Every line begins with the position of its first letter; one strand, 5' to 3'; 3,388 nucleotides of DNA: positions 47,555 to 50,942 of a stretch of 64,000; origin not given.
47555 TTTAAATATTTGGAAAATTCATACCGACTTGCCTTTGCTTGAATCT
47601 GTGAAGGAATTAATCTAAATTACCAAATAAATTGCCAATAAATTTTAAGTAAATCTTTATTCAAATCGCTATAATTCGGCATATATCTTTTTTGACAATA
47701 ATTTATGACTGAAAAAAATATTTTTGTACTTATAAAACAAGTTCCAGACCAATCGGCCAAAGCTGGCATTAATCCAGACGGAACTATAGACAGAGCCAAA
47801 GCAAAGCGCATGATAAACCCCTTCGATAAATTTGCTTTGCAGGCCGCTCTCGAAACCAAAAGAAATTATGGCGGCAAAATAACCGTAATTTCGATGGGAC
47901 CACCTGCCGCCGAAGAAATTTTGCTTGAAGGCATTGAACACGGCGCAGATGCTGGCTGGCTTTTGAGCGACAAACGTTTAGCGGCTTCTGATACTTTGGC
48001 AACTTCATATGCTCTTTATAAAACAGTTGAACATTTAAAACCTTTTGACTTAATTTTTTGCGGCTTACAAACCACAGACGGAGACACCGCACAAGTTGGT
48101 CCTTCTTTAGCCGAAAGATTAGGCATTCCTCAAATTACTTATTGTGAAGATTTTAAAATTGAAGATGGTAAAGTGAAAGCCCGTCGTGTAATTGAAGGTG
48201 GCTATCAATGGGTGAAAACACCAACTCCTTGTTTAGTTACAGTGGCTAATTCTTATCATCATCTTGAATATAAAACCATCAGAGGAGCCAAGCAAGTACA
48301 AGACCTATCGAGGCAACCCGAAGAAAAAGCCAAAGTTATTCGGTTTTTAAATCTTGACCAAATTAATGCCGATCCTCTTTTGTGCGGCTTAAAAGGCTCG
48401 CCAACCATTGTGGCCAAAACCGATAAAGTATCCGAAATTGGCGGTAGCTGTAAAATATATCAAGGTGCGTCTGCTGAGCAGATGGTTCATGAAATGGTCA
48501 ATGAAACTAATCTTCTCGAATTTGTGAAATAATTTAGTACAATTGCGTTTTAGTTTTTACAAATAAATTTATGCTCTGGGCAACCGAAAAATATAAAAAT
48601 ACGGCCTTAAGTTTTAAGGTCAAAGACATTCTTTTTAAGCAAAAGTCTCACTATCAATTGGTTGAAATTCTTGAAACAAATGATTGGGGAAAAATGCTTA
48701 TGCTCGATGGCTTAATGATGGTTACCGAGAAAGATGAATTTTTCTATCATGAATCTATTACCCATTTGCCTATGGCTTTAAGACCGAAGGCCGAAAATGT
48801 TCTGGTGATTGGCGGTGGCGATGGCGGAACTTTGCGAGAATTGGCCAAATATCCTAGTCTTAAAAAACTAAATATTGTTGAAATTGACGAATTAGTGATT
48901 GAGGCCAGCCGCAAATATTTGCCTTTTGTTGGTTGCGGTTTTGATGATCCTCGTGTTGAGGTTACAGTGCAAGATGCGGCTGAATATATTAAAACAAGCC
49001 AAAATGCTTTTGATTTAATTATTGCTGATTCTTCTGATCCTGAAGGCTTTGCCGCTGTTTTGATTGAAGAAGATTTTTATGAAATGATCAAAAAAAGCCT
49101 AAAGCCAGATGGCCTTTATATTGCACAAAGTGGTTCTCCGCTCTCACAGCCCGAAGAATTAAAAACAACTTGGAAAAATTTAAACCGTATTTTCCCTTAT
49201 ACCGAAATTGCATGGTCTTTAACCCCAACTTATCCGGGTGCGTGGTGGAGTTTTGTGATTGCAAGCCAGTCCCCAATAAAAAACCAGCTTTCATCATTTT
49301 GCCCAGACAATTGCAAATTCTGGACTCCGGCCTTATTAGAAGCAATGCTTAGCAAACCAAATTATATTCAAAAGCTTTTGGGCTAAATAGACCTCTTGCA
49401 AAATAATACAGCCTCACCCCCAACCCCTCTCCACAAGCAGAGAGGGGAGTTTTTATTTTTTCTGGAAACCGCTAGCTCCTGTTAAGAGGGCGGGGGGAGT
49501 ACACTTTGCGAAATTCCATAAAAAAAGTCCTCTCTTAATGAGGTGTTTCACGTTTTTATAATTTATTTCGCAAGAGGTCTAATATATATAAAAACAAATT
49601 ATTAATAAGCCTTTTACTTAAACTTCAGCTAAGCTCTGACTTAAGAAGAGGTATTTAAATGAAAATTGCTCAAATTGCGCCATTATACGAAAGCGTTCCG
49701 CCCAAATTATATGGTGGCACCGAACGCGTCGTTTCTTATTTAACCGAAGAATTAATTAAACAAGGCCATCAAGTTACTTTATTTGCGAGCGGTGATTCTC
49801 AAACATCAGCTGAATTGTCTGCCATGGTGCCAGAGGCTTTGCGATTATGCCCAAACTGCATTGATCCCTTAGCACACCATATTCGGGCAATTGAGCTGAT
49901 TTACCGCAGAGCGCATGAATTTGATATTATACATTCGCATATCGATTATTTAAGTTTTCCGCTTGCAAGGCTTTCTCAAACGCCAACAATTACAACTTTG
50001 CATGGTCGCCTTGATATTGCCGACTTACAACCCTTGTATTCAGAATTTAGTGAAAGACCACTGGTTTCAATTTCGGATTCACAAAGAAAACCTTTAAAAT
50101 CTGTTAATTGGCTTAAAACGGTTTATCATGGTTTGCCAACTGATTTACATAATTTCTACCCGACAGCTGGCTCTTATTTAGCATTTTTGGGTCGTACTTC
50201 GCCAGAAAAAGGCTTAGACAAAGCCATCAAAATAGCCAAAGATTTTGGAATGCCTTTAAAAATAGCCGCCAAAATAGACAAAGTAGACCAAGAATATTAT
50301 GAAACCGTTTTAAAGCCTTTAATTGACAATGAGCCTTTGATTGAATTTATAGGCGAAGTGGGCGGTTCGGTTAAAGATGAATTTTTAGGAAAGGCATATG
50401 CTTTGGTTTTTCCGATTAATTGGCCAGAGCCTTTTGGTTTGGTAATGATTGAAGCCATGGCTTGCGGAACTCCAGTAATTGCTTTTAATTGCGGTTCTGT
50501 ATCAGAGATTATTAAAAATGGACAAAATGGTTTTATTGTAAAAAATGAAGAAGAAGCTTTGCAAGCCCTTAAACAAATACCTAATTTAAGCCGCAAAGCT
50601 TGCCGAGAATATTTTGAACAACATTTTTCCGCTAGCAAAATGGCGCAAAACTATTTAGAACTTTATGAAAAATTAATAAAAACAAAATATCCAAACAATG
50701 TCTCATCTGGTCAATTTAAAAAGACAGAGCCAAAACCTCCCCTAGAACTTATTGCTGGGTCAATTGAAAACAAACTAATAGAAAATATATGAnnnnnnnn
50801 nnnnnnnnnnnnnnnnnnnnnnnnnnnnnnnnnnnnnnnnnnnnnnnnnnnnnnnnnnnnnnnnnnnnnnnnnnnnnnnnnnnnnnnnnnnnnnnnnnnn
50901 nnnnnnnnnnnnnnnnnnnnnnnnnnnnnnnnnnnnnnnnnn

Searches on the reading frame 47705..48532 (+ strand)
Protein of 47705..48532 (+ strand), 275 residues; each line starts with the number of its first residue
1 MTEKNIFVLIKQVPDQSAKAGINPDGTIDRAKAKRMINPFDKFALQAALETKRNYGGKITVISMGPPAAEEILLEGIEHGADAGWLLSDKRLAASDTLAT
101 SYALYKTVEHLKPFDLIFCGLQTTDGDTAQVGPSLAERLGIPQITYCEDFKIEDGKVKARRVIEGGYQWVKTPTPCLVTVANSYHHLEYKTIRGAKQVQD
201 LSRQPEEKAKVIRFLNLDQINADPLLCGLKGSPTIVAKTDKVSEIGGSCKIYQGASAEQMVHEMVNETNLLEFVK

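Call 77: search_protein_families(library=pfam, proteins=[window:47705-48532:+], max_evalue=0.001)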
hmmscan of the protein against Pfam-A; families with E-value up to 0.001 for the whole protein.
window:47705-48532:+ (275 aa): 1 family
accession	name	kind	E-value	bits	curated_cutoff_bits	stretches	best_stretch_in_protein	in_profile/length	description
PF01012.27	ETF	-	1.3e-39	136.3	26.7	1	26-196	2-169/181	Electron transfer flavoprotein domain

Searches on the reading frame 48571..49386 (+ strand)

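Call 77: search_protein_families(library=pfam, proteins=[window:48571-49386:+], max_evalue=0.001)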
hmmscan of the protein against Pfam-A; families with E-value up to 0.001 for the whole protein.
window:48571-49386:+ (271 aa): 4 families
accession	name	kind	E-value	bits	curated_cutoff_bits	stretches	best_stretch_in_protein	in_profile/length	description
PF01564.23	Spermine_synth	-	2.5e-61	206.9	22.9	1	56-235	1-180/186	Spermine/spermidine synthase domain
PF17284.7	Spermine_synt_N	-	4.3e-16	59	22.1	1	2-53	1-53/53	Spermidine synthase tetramerisation domain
PF13847.12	Methyltransf_31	-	2e-05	24.8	27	1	74-205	4-126/145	Methyltransferase domain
PF13649.12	Methyltransf_25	-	0.00028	21.9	27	1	77-181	1-97/97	Methyltransferase domain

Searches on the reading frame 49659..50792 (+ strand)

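Call 7: search_protein_families(library=pfam, proteins=[window:49659-50792:+], max_evalue=0.01)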
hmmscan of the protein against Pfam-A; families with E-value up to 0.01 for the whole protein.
window:49659-50792:+ (377 aa): 4 families
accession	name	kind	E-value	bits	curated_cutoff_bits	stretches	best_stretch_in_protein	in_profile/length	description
PF00534.26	Glycos_transf_1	-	6.9e-26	91.2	26.4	1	173-307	17-155/172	Glycosyl transferases group 1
PF13692.12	Glyco_trans_1_4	-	3.3e-19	70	27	1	174-305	4-137/142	Glycosyl transferases group 1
PF13439.12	Glyco_transf_4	-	4.2e-15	56.6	28.5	1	18-125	1-109/170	Glycosyltransferase Family 4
PF13579.12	Glyco_trans_4_4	-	1.6e-09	38.8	29.7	1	19-134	1-123/158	Glycosyl transferase 4-like domain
